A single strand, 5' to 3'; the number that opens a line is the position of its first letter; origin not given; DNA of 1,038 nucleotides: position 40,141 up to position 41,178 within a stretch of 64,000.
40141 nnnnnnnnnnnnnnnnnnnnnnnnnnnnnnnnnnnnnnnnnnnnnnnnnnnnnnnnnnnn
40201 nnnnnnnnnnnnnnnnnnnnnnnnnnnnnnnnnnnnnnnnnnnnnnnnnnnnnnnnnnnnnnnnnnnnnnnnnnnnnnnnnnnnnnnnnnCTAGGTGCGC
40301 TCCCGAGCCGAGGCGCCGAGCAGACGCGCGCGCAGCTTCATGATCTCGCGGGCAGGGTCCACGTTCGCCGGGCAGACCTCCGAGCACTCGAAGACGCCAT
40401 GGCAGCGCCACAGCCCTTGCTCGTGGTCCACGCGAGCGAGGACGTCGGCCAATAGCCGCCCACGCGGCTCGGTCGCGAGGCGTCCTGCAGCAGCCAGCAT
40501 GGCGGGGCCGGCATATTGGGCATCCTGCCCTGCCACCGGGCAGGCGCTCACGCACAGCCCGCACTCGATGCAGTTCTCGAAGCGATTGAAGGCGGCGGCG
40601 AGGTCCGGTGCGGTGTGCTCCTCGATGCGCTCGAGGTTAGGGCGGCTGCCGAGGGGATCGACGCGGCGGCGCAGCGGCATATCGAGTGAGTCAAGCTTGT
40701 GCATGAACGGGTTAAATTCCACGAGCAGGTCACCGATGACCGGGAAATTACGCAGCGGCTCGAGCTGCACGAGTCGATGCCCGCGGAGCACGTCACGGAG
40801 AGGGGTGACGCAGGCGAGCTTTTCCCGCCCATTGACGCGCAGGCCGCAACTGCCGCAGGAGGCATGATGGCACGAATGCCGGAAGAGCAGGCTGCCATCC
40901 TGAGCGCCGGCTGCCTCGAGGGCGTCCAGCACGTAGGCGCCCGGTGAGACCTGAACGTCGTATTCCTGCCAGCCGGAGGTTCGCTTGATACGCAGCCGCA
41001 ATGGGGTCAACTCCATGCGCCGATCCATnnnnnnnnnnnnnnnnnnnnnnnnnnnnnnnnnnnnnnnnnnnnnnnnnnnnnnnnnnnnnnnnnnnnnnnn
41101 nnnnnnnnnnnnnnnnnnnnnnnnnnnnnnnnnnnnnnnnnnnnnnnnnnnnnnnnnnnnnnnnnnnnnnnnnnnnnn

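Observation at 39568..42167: Chimeric respiratory module: a GlpA/GlpD-type flavoprotein takes the place of SdhA in an SdhB-SdhC-SdhD-like operon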

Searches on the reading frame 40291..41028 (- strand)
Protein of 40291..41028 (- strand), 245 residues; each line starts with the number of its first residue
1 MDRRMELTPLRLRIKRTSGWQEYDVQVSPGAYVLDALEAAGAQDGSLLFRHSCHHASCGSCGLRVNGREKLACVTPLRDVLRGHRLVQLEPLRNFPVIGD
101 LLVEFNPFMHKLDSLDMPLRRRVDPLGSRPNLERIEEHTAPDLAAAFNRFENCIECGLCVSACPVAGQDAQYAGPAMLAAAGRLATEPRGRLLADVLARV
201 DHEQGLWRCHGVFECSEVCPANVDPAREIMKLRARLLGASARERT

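Call 3: search_protein_families(library=pfam, proteins=[window:40291-41028:-], max_evalue=0.01)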
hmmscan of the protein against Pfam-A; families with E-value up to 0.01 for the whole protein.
window:40291-41028:- (245 aa): 14 families
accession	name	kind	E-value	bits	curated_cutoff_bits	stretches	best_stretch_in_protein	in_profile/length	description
PF13085.11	Fer2_3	-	5.6e-23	81.4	27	1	17-109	15-106/107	2Fe-2S iron-sulfur cluster binding domain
PF13183.11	Fer4_8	-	2.2e-12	47.7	27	1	151-223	3-68/68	4Fe-4S dicluster domain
PF13237.11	Fer4_10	-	2.4e-07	31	25.5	1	150-220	6-53/53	4Fe-4S dicluster domain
PF13187.11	Fer4_9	-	3.7e-07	30.5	27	1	146-165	30-49/52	4Fe-4S dicluster domain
PF13534.11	Fer4_17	-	3.8e-07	31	22.2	2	152-224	1-61/61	4Fe-4S dicluster domain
PF12838.12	Fer4_7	-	6.2e-07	30.2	27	1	152-223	1-52/52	4Fe-4S dicluster domain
PF00037.32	Fer4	-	6.6e-05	23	21.1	1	151-165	6-20/24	4Fe-4S binding domain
PF13484.11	Fer4_16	-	8e-05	23.8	30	1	152-222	1-66/66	4Fe-4S double cluster binding domain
PF12797.12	Fer4_2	-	8.2e-05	22.8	24.5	1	150-165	7-22/22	4Fe-4S binding domain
PF00111.32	Fer2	-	0.00012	22.4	21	1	23-76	8-75/77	2Fe-2S iron-sulfur cluster binding domain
PF14697.11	Fer4_21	-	0.00015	22.3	35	1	151-170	6-25/59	4Fe-4S dicluster domain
PF12800.12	Fer4_4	-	0.00015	22.3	24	1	151-165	2-16/17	4Fe-4S binding domain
PF13510.11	Fer2_4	-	0.00021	21.7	22.8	1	24-80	12-74/82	2Fe-2S iron-sulfur cluster binding domain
PF12837.12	Fer4_6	-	0.0075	16.6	25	1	151-165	7-21/24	4Fe-4S binding domain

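Call 4: search_protein_families(library=ncbifam, proteins=[window:40291-41028:-], max_evalue=0.01)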
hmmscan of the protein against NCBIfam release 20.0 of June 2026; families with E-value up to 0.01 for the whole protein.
window:40291-41028:- (245 aa): 34 families (the best 25 are shown)
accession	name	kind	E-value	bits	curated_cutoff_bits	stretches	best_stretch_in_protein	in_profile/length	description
TIGR00384.1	dhsB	subfamily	1.3e-55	188.2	88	1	17-233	11-222/222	succinate dehydrogenase and fumarate reductase iron-sulfur protein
NF009226.0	PRK12576.1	equivalog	7.5e-54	183.2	344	1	16-234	22-235/317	succinate dehydrogenase/fumarate reductase iron-sulfur subunit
NF004616.0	PRK05950.1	subfamily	1.4e-51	174.9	228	1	16-237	19-234/238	succinate dehydrogenase iron-sulfur subunit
NF009051.0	PRK12385.1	equivalog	1.6e-42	145.6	333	1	20-231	24-227/244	succinate dehydrogenase/fumarate reductase iron-sulfur subunit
NF009227.0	PRK12577.1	equivalog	4e-42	144.1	349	1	10-241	8-243/330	succinate dehydrogenase/fumarate reductase iron-sulfur subunit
NF004898.0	PRK06259.1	equivalog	4.2e-37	127.9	385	1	11-235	5-215/488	fumarate reductase (CoM/CoB) subunit TfrB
NF010071.0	PRK13552.1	equivalog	3.1e-32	111.7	264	1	19-238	22-237/241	fumarate reductase iron-sulfur subunit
NF009225.0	PRK12575.1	subfamily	3.9e-30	105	443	1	19-236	21-230/235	succinate dehydrogenase/fumarate reductase iron-sulfur subunit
NF009052.0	PRK12386.1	equivalog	1e-25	90.2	256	1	19-224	18-218/255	succinate dehydrogenase/fumarate reductase iron-sulfur subunit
NF042952.1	MFR_FeS_SdhB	equivalog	1.3e-25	90.1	600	1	41-236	39-231/320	8-methylmenaquinol:fumarate reductase iron-sulfur subunit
NF006391.0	PRK08640.1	equivalog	2.5e-24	85.6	244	1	37-230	48-233/254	succinate dehydrogenase iron-sulfur subunit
NF005746.0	PRK07570.1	subfamily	2.8e-16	59.6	243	1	43-242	48-246/250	succinate dehydrogenase/fumarate reductase iron-sulfur subunit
NF008369.0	PRK11168.1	equivalog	3.1e-10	39.5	278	1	148-235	8-86/401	anaerobic glycerol-3-phosphate dehydrogenase subunit C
NF041890.1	hdrC_Methbact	equivalog_domain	2.3e-06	27.3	270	1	150-226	28-91/192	ferredoxin:CoB-CoM heterodisulfide reductase subunit HdrC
NF038018.1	qmoC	equivalog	5.9e-06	26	300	1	150-235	17-90/360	quinone-interacting membrane-bound oxidoreductase complex subunit QmoC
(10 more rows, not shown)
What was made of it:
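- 40291..41016 (-): SdhB' : 241-aa SdhB/FrdB-type subunit with [2Fe-2S], [4Fe-4S] and [3Fe-4S] motifs. Its start overlaps the end of GlpA' by 10 nt. Fer2_3 plus Fer4_8; TIGR00384 188 bits against a cutoff of 88, but below every equivalog cutoff (calls 3, 4).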

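Call 20: search_solved_structures(query=window:40291-41016:-, max_evalue=0.00001, show_alignments=2)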
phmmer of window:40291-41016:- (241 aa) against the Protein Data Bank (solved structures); distinct sequences matched with E-value up to 0.00001: 26.
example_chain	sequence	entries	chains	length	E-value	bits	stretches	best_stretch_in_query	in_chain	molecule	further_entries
6lum_B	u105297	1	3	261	2.2e-34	122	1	13-233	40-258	Succinate dehydrogenase subunit B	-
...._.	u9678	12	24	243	3.9e-34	121.2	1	28-227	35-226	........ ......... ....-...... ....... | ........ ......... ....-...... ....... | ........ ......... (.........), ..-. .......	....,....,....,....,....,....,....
9fq7_2N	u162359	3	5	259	2.6e-31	112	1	16-235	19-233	Succinate dehydrogenase [ubiquinone] iron-sulfur subunit, mitochondrial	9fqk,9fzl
1nek_B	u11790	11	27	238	6.5e-28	100.9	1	16-234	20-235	Succinate dehydrogenase iron-sulfur protein | SUCCINATE DEHYDROGENASE IRON-SULFUR SUBUNIT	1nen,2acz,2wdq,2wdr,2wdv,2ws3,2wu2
2wp9_B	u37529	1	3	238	1.5e-26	96.4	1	16-234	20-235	SUCCINATE DEHYDROGENASE IRON-SULFUR SUBUNIT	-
9kpt_B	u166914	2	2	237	1.8e-26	96.1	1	17-232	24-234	Succinate dehydrogenase [ubiquinone] iron-sulfur subunit, mitochondrial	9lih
9kq3_B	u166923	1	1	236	2.2e-26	95.9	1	17-230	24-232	Succinate dehydrogenase [ubiquinone] iron-sulfur subunit, mitochondrial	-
9kps_B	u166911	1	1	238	2.3e-26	95.8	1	17-230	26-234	Succinate dehydrogenase [ubiquinone] iron-sulfur subunit, mitochondrial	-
9lig_B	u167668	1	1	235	2.4e-26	95.8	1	17-230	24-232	Succinate dehydrogenase [ubiquinone] iron-sulfur subunit, mitochondrial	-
9qdl_B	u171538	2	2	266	2.7e-26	95.6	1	17-232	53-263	Succinate dehydrogenase [ubiquinone] iron-sulfur subunit, mitochondrial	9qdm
8gs8_B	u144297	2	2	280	3e-26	95.4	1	17-231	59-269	Succinate dehydrogenase [ubiquinone] iron-sulfur subunit, mitochondrial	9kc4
3abv_B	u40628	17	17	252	1.3e-25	93.3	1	17-231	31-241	Succinate dehydrogenase [ubiquinone] iron-sulfur subunit, mitochondrial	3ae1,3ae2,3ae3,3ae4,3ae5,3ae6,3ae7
1zoy_B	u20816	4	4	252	1.3e-25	93.3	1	17-231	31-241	Iron-sulfur protein | Succinate dehydrogenase [ubiquinone] iron-sulfur subunit, mitochondrial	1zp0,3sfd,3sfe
4ytp_B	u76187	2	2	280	1.6e-25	93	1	17-231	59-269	Succinate dehydrogenase [ubiquinone] iron-sulfur subunit, mitochondrial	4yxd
3vr8_B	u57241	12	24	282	1.7e-25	93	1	17-232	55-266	Iron-sulfur subunit of succinate dehydrogenase | Succinate dehydrogenase [ubiquinone] iron-sulfur subunit, mitochondrial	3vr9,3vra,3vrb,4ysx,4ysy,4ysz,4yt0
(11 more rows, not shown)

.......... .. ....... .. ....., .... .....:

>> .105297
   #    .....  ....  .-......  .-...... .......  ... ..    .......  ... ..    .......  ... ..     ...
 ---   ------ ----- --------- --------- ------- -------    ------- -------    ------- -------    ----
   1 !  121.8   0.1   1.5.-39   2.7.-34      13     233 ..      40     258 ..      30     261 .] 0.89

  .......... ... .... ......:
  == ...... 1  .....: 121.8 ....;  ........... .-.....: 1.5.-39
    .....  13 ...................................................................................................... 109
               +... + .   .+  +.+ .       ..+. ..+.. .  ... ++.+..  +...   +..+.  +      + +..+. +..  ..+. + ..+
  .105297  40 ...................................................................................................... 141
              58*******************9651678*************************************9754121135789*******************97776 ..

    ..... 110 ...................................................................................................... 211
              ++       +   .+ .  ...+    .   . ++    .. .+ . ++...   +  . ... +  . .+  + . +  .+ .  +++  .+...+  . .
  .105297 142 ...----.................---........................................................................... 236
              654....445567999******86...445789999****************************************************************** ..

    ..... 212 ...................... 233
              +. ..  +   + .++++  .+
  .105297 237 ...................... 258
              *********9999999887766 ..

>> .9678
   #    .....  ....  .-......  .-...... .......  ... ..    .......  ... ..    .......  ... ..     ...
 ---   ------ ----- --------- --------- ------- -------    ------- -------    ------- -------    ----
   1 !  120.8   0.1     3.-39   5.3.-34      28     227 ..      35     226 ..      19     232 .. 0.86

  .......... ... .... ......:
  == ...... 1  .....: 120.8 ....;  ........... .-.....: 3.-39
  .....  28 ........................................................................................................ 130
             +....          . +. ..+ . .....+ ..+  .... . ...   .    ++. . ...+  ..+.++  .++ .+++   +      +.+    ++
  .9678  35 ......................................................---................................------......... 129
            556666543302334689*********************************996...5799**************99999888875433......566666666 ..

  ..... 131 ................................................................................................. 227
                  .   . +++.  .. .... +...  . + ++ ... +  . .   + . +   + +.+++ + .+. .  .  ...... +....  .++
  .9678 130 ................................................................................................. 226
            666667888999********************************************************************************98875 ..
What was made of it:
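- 40291..41016 (-): Best PDB hits are 6lum_B at 2.2e-34 and E. coli FrdB at 3.9e-34 (call 20).
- On Complex II (succinate:quinone reductase / quinol:fumarate reductase): Alignments to 6lum_B and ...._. (call 20).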

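Call 46: find_homologous_proteins(query=window:40291-41016:-, max_evalue=1e-10)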
Query window:40291-41016:- (241 aa): 2605 proteins with E <= 1e-10 among 8000 candidates; the best 120 are listed.
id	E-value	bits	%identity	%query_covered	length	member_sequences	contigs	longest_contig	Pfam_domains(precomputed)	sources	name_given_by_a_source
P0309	1.9e-159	546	100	100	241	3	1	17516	PF13484.12,PF12838.13,PF13534.12,PF13237.12,PF13183.12,PF13187.12,PF13085.12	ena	-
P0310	1.1e-110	387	69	100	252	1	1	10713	PF13484.12,PF12838.13,PF13534.12,PF13237.12,PF13183.12,PF13187.12,PF13085.12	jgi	jgi:succinate dehydrogenase / fumarate reductase, iron-sulfur subunit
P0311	5.0e-109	381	72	95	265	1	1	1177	PF00111.33,PF13484.12,PF12838.13,PF13534.12,PF13237.12,PF13183.12,PF13187.12,PF13085.12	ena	-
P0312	8.4e-109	381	70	98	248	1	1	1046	PF13484.12,PF12838.13,PF13534.12,PF13237.12,PF13183.12,PF13085.12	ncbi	-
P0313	4.1e-107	375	68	97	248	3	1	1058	PF12838.13,PF13534.12,PF13237.12,PF13183.12,PF13187.12,PF13085.12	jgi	jgi:succinate dehydrogenase / fumarate reductase iron-sulfur subunit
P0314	1.5e-102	360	68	92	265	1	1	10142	PF13484.12,PF12838.13,PF13534.12,PF13237.12,PF13183.12,PF13187.12,PF13085.12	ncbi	-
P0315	1.7e-99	350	66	92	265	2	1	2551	PF13484.12,PF12838.13,PF13534.12,PF13237.12,PF13183.12,PF13187.12,PF13085.12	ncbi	-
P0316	2.4e-98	346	64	98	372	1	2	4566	PF01127.28,PF13484.12,PF12838.13,PF13534.12,PF13237.12,PF13183.12,PF13187.12,PF02300.23,PF13085.12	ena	-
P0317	4.4e-98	345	64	100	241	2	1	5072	PF12838.13,PF13534.12,PF13237.12,PF13183.12,PF13187.12,PF13085.12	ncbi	-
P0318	1.3e-97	344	65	99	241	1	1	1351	PF13484.12,PF12838.13,PF13534.12,PF13237.12,PF13183.12,PF13187.12,PF13085.12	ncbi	-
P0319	5.7e-97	342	64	97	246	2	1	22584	PF13484.12,PF12838.13,PF13534.12,PF13237.12,PF13183.12,PF13187.12,PF13085.12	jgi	jgi:succinate dehydrogenase / fumarate reductase iron-sulfur subunit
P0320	9.8e-97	341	63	98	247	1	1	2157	PF12838.13,PF13534.12,PF13237.12,PF13183.12,PF13187.12,PF13085.12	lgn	-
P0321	6.9e-96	338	62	97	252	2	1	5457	PF12838.13,PF13534.12,PF13237.12,PF13183.12,PF13187.12,PF13085.12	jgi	jgi:succinate dehydrogenase / fumarate reductase iron-sulfur subunit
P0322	1.6e-95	337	64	97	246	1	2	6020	PF12838.13,PF13534.12,PF13237.12,PF13183.12,PF13187.12,PF13085.12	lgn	-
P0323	1.9e-95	337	65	93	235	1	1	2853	PF12838.13,PF13534.12,PF13237.12,PF13183.12,PF13187.12,PF13085.12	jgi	jgi:succinate dehydrogenase / fumarate reductase, iron-sulfur subunit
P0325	4.3e-95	336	62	97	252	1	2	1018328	PF12838.13,PF13534.12,PF13237.12,PF13183.12,PF13187.12,PF13085.12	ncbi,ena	-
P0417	3.4e-72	261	53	89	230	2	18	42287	PF12838.13,PF13237.12,PF13183.12,PF13085.12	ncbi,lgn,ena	ncbi:MAG: 2Fe-2S iron-sulfur cluster-binding protein [Anaerolineales bacterium]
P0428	2.8e-68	248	52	95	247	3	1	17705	PF00111.33,PF13484.12,PF12838.13,PF13534.12,PF13237.12,PF13183.12,PF13187.12,PF13085.12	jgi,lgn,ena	-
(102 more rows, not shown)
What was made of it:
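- An SdhB-SdhC fusion, P0316 (call 46). JGI annotates the relatives as succinate dehydrogenase iron-sulfur subunits (call 46).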

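Call 48: find_encoding_contigs(protein=P0428, flank=5000, max_places=2)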
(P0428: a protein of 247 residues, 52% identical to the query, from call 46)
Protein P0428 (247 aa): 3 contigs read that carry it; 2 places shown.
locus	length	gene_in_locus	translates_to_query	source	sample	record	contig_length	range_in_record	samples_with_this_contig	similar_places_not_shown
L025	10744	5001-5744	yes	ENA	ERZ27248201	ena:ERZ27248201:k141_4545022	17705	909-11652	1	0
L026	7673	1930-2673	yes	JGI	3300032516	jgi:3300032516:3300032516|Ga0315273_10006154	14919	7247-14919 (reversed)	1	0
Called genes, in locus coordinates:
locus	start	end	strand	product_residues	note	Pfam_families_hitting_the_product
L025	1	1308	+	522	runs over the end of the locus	PF00370:FGGY_N, PF02782:FGGY_C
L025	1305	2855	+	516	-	PF07969:Amidohydro_3, PF01979:Amidohydro_1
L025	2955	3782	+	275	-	PF01791:DeoC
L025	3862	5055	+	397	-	PF01266:DAO, PF01494:FAD_binding_3 (faint), PF07992:Pyr_redox_2, PF13450:NAD_binding_8 (weak)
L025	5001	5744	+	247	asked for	PF13085:Fer2_3, PF00111:Fer2 (weak), PF13187:Fer4_9 (faint), PF13534:Fer4_17 (faint), PF12838:Fer4_7 (faint), PF13237:Fer4_10, PF13183:Fer4_8, PF13484:Fer4_16 (weak)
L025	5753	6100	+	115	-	PF01127:Sdh_cyt, PF02300:Fumarate_red_C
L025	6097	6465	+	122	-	PF01127:Sdh_cyt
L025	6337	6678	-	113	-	-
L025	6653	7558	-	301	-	PF00392:GntR (weak), PF14502:HTH_41, PF14503:YhfZ_C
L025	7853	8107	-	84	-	-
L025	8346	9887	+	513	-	PF01547:SBP_bac_1, PF13416:SBP_bac_8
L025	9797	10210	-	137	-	-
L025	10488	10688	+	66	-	-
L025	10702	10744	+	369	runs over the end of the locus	PF00005:ABC_tran, PF13304:AAA_21 (faint), PF17912:OB_MalK (weak), PF08402:TOBE_2 (weak)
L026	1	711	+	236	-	?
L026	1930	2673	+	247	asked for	PF13085:Fer2_3, PF00111:Fer2 (weak), PF13187:Fer4_9 (faint), PF13534:Fer4_17 (faint), PF12838:Fer4_7 (faint), PF13237:Fer4_10, PF13183:Fer4_8, PF13484:Fer4_16 (weak)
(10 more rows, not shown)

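Call 49: find_encoding_contigs(protein=P0417, flank=5000, max_places=2)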
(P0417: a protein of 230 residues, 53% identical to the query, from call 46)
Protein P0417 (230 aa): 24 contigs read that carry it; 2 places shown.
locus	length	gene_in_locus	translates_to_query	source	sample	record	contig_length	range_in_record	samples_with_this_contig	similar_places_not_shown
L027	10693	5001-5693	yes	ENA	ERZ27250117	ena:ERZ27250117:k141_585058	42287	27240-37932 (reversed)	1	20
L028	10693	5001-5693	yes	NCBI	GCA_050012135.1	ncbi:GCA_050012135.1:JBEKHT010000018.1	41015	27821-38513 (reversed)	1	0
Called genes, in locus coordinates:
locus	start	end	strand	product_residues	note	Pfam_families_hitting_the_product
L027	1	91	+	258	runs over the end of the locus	PF02782:FGGY_C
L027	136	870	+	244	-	PF00392:GntR, PF07702:UTRA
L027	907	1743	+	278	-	PF01791:DeoC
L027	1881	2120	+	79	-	-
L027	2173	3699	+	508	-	PF00370:FGGY_N, PF02782:FGGY_C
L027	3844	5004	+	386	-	PF01266:DAO, PF01494:FAD_binding_3 (faint), PF07992:Pyr_redox_2 (faint), PF12831:FAD_oxidored (faint), PF13450:NAD_binding_8 (faint)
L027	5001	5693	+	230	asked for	PF13085:Fer2_3, PF12838:Fer4_7 (faint), PF13237:Fer4_10, PF13183:Fer4_8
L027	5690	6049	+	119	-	PF01127:Sdh_cyt, PF02300:Fumarate_red_C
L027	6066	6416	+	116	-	PF01127:Sdh_cyt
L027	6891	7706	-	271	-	PF00392:GntR, PF08220:HTH_DeoR (weak), PF07702:UTRA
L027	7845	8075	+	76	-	-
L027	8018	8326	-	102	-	-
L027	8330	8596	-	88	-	-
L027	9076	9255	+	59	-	-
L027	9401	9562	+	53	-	-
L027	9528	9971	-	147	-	-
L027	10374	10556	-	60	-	-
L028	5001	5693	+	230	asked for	PF13085:Fer2_3, PF12838:Fer4_7 (faint), PF13237:Fer4_10, PF13183:Fer4_8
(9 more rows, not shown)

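Call 50: find_encoding_contigs(protein=P0325, flank=5000, max_places=1)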
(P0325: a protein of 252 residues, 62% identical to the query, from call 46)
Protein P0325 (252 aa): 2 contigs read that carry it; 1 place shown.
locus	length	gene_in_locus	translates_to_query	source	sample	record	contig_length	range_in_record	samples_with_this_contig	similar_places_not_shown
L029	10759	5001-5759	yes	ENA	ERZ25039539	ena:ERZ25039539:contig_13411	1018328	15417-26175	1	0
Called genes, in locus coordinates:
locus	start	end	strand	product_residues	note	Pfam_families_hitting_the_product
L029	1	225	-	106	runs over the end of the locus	-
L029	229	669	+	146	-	-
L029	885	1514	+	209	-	-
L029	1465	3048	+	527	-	PF00370:FGGY_N, PF02782:FGGY_C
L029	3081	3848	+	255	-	PF00702:Hydrolase (weak), PF13344:Hydrolase_6, PF13242:Hydrolase_like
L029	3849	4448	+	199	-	PF01266:DAO, PF13450:NAD_binding_8 (weak)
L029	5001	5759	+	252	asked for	PF13085:Fer2_3, PF13187:Fer4_9 (faint), PF12838:Fer4_7 (faint), PF13237:Fer4_10, PF13183:Fer4_8, PF13534:Fer4_17 (weak)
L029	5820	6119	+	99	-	PF01127:Sdh_cyt, PF02300:Fumarate_red_C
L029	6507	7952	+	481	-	PF13685:Fe-ADH_2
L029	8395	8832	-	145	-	PF10604:Polyketide_cyc2 (weak)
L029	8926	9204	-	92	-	PF00076:RRM_1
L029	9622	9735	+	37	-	-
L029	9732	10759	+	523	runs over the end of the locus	PF00989:PAS, PF08448:PAS_4 (weak), PF13188:PAS_8 (weak), PF13426:PAS_9, PF08447:PAS_3 (weak), PF01590:GAF (weak), PF07730:HisKA_3, PF02518:HATPase_c, +2 more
